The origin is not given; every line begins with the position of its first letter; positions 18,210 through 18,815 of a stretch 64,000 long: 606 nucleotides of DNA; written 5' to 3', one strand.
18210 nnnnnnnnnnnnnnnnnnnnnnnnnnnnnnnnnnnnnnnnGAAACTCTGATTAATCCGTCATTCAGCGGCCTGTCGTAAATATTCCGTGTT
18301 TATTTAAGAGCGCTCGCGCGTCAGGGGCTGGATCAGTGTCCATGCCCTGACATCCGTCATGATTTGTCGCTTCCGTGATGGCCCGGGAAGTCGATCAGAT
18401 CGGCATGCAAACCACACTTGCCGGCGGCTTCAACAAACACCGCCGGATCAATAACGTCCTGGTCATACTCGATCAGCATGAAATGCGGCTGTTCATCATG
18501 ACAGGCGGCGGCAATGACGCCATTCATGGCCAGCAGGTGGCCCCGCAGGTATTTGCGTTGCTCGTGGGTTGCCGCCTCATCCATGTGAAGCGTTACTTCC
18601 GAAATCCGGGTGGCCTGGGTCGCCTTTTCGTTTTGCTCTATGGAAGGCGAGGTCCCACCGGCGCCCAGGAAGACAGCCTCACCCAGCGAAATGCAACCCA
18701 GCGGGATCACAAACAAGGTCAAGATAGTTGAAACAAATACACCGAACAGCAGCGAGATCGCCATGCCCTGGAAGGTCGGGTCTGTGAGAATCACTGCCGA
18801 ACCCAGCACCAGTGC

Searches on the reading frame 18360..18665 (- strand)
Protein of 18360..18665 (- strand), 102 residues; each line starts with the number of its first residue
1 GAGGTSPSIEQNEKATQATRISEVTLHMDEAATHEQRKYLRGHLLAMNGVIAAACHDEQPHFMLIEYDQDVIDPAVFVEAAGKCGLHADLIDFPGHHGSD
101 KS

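Call 25: search_protein_families(library=pfam, proteins=[window:18360-18665:-], max_evalue=10)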
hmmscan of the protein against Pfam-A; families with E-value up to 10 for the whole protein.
seq(102 aa): 0 families

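Call 26: search_solved_structures(query=window:18360-18665:-, max_evalue=10)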
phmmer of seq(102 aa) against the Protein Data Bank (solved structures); distinct sequences matched with E-value up to 10: 1.
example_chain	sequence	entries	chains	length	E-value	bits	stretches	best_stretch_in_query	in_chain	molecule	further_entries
2ew9_A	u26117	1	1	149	1.6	12.3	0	46-90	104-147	Copper-transporting ATPase 2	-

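Call 27: find_homologous_proteins(query=window:18360-18614:-, max_evalue=0.1)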
Query seq(85 aa) (85 aa): 20 proteins with E <= 0.1 among 20 candidates.
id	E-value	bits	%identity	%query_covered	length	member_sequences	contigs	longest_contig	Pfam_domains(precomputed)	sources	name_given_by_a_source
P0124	5.4e-48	178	95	99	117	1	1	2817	-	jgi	jgi:hypothetical protein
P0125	9.3e-23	98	66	86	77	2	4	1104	-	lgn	-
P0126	1.3e-22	97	66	86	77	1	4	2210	-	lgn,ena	-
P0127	9.0e-22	95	59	89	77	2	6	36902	-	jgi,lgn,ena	jgi:hypothetical protein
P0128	9.3e-22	94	61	87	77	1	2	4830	-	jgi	jgi:hypothetical protein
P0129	6.5e-21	92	62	86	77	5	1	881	-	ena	-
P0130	7.6e-21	92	60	88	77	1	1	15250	-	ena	-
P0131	1.1e-20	91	58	87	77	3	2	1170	-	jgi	jgi:hypothetical protein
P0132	1.5e-20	91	60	88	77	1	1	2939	-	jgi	jgi:hypothetical protein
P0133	1.6e-20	91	62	84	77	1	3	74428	-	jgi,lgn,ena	jgi:hypothetical protein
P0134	2.3e-20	90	62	81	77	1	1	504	-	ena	-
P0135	3.2e-20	90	59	86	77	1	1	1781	-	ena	-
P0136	3.7e-20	89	59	88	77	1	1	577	-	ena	-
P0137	4.3e-20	89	62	86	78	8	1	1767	-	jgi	-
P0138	6.1e-20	89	62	86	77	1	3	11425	-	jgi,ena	jgi:hypothetical protein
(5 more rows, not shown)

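Call 28: find_encoding_contigs(protein=P0133, flank=8000, max_places=3)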
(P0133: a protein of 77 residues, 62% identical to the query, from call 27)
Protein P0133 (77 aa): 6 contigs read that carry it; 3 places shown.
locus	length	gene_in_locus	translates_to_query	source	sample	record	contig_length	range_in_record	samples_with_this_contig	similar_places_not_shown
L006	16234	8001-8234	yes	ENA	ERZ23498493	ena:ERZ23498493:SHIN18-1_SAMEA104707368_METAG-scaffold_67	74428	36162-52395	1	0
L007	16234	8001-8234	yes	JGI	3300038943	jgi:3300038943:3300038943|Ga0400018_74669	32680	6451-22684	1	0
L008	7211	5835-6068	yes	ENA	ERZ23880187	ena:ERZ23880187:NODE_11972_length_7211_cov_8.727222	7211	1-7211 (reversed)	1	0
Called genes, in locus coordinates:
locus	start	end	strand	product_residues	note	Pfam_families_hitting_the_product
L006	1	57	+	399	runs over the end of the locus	PF00909:Ammonium_transp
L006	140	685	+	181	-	PF01923:Cob_adeno_trans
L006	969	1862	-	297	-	PF01497:Peripla_BP_2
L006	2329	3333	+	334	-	PF12625:Arabinose_bd, PF12833:HTH_18, PF00165:HTH_AraC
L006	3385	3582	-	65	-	PF02599:CsrA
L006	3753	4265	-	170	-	PF00571:CBS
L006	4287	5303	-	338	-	PF02775:TPP_enzyme_C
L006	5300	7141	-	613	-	PF01558:POR, PF01855:POR_N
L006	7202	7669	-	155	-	PF00571:CBS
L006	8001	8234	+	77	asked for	-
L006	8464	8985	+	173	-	PF14340:DUF4395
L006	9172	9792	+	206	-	PF13686:DrsE_2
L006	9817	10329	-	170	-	PF03625:DUF302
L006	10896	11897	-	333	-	PF00348:polyprenyl_synt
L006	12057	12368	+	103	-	PF00829:Ribosomal_L21p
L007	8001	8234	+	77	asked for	-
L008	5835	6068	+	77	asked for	-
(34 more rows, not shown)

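Call 29: find_encoding_contigs(protein=P0127, flank=8000, max_places=3)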
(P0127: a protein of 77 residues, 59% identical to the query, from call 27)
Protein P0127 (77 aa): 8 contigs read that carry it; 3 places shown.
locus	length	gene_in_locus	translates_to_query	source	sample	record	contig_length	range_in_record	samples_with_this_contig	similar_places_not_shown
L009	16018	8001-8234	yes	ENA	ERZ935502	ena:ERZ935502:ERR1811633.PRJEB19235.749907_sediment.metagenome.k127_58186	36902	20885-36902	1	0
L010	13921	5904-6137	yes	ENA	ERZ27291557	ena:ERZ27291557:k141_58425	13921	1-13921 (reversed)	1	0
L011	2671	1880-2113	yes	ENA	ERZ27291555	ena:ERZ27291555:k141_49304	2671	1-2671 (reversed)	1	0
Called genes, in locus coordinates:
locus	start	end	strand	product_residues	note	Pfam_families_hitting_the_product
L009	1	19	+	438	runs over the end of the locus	PF03447:NAD_binding_3, PF00742:Homoserine_dh, PF01842:ACT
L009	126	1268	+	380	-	PF00291:PALP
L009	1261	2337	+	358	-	-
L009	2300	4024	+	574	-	PF01368:DHH, PF02272:DHHA1, PF17768:RecJ_OB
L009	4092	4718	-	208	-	-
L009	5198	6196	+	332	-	PF03462:PCRF, PF00472:RF-1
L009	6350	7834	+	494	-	PF01336:tRNA_anti-codon, PF00152:tRNA-synt_2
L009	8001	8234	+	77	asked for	-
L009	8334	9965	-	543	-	PF23446:LysM1_NFP_LYK (faint), PF23472:LysM2_CERK1_LYK3_4_5 (faint), PF01464:SLT, PF01476:LysM, PF23473:LysM3_LYK4_5 (faint), PF23577:LysM_RLK (faint), PF01476:LysM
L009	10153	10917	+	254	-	PF13489:Methyltransf_23 (weak), PF08241:Methyltransf_11 (weak)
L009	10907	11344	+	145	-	PF00075:RNase_H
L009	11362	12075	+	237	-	PF00929:RNase_T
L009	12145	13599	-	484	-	PF03600:CitMHS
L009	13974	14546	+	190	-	PF00571:CBS (faint)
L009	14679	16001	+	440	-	PF02040:ArsB, PF03600:CitMHS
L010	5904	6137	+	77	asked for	-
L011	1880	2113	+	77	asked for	-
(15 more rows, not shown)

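Call 37: predict_structure(alignment_id=A2)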
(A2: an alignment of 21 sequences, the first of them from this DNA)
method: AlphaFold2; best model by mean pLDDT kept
length: 85 residues; sequences in the alignment: 21
mean_pLDDT: 88.8   pTM: 0.78
mean pLDDT of the five models: 88.8, 87.8, 86.9, 86.3, 85.3
residues with pLDDT >= 90: 72; 70-90: 2; 50-70: 4; < 50: 7
segments of 3 or more residues with pLDDT < 50: 79-85
pLDDT, mean of each block of 10 residues (from residue 1): 89 95 97 96 96 96 95 72 38
secondary structure, 60 per line:
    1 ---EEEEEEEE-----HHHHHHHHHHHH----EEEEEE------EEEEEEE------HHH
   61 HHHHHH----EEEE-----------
elements in order: E4-11 H17-28 E33-38 E45-51 H58-66 E71-74

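Call 40: fold_search(model_id=the predicted structure, library=pdb)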
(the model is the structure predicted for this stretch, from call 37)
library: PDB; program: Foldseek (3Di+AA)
matches with E <= 10: 1553; with E <= 0.001: 29
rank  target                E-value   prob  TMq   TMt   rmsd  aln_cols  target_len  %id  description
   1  3dxs                  7.6e-05  1.00  0.73  0.82   1.8        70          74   14  Crystal structure of a copper binding domain from HMA7, a P-type ATPase (released 2009-08-11)
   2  6a71_A                8.1e-05  1.00  0.76  0.89   1.6        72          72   15  Crystal Structure of Human ATP7B and TM Complex (released 2019-04-03)
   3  6a71_B                9.8e-05  1.00  0.75  0.88   1.6        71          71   15  Crystal Structure of Human ATP7B and TM Complex (released 2019-04-03)
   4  2l3m_MODEL_1_A        1.0e-04  1.00  0.74  0.87   1.9        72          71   12  Solution structure of the putative copper-ion-binding protein from Bacillus anthracis str. Ames (released 2011-01-12)
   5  8r7a_A                1.8e-04  1.00  0.64  0.71   2.2        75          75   13  Complex of rice blast (Magnaporthe oryzae) effector protein PWL2 with the HMA domain of OsHIPP43 from rice (Oryza sati (released 2024-01-31)
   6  2aw0_MODEL_1_A        2.0e-04  1.00  0.75  0.87   1.8        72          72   19  FOURTH METAL-BINDING DOMAIN OF THE MENKES COPPER-TRANSPORTING ATPASE, NMR, 20 STRUCTURES (released 1998-01-14)
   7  8rnz_B                2.0e-04  1.00  0.69  0.75   2.3        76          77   17  Metal-binding domain 3 of copper-transporting ATPase RAN1 from Arabidopsis thaliana (released 2025-01-29)
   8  8rnz_A                2.4e-04  1.00  0.71  0.77   2.4        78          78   17  Metal-binding domain 3 of copper-transporting ATPase RAN1 from Arabidopsis thaliana (released 2025-01-29)
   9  2xmw                  2.5e-04  1.00  0.68  0.85   1.9        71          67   13  PacS, N-terminal domain, from Synechocystis PCC6803 (released 2010-08-18)
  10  4a48_B                3.7e-04  1.00  0.70  0.84   2.0        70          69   13  Crosstalk between Cu(I) and Zn(II) homeostasis (released 2012-12-12)
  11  1osd_A                3.9e-04  1.00  0.74  0.86   1.8        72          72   12  crystal structure of Oxidized MerP from Ralstonia metallidurans CH34 (released 2004-05-18)
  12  9imu_A                3.9e-04  1.00  0.71  0.79   1.9        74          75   20  The complex of rice immune receptor RGA5-HMA8 with rice blast effector protein AVR-PikD (released 2025-07-09)
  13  3cjk_B                4.5e-04  1.00  0.72  0.80   1.8        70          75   20  Crystal structure of the adduct HAH1-Cd(II)-MNK1. (released 2008-12-30)
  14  4a48_A                4.5e-04  1.00  0.68  0.85   1.9        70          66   13  Crosstalk between Cu(I) and Zn(II) homeostasis (released 2012-12-12)
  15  8b2r_A                4.5e-04  1.00  0.69  0.75   2.0        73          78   19  Complex of rice blast (Magnaporthe oryzae) effector protein AVR-PikF with a rice (Oryza sativa) RGA5 HMA domain mutant (released 2022-10-19)
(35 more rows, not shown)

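Call 84: search_solved_structures(query=A2, max_evalue=10)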
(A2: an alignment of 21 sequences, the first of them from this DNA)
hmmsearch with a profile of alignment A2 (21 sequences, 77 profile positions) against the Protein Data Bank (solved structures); distinct sequences matched with E-value up to 10: 3.
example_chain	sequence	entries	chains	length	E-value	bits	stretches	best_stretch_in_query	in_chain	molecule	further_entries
2ew9_A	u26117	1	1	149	0.68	13.1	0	48-74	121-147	Copper-transporting ATPase 2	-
9ljg_B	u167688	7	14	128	0.71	13.1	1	9-30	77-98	Organic solute transporter subunit beta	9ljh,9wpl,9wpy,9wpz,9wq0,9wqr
7bnt_A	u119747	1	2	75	0.94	12.7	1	49-76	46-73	Predicted ancestral HMA domain of Pik-1 from Oryza spp.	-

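Call 87: search_protein_families(library=pfam, alignment_id=A2, max_evalue=10)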
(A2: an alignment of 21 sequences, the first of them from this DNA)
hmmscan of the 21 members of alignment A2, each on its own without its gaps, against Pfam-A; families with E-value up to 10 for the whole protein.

A. member 1, seq(85 aa): 0 families

B. families by the number of members that match (of 21 scanned): 1 family
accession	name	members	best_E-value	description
PF18075.7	FtsX_ECD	1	0.22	FtsX extracellular domain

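Call 88: search_protein_families(library=ncbifam, alignment_id=A2, max_evalue=10)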
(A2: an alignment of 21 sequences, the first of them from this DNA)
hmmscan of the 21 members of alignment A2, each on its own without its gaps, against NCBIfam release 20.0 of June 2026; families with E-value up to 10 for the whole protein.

A. member 1, seq(85 aa): 1 family
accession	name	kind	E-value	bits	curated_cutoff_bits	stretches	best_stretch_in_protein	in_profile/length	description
NF047536.1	Cu_chaper_CsoZ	equivalog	0.14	12.6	77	1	8-38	4-34/66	putative copper chaperone CsoZ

B. families by the number of members that match (of 21 scanned): 5 families
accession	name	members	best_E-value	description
NF041115.1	UxxU_metal_bind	7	0.00032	metal-binding (seleno)protein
NF047536.1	Cu_chaper_CsoZ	7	0.034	putative copper chaperone CsoZ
TIGR01399.1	hrcV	3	0.065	type III secretion system export apparatus subunit SctV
NF004550.0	PRK05898.1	1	0.14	DNA polymerase III subunit alpha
NF033092.0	HK_WalK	1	0.17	cell wall metabolism sensor histidine kinase WalK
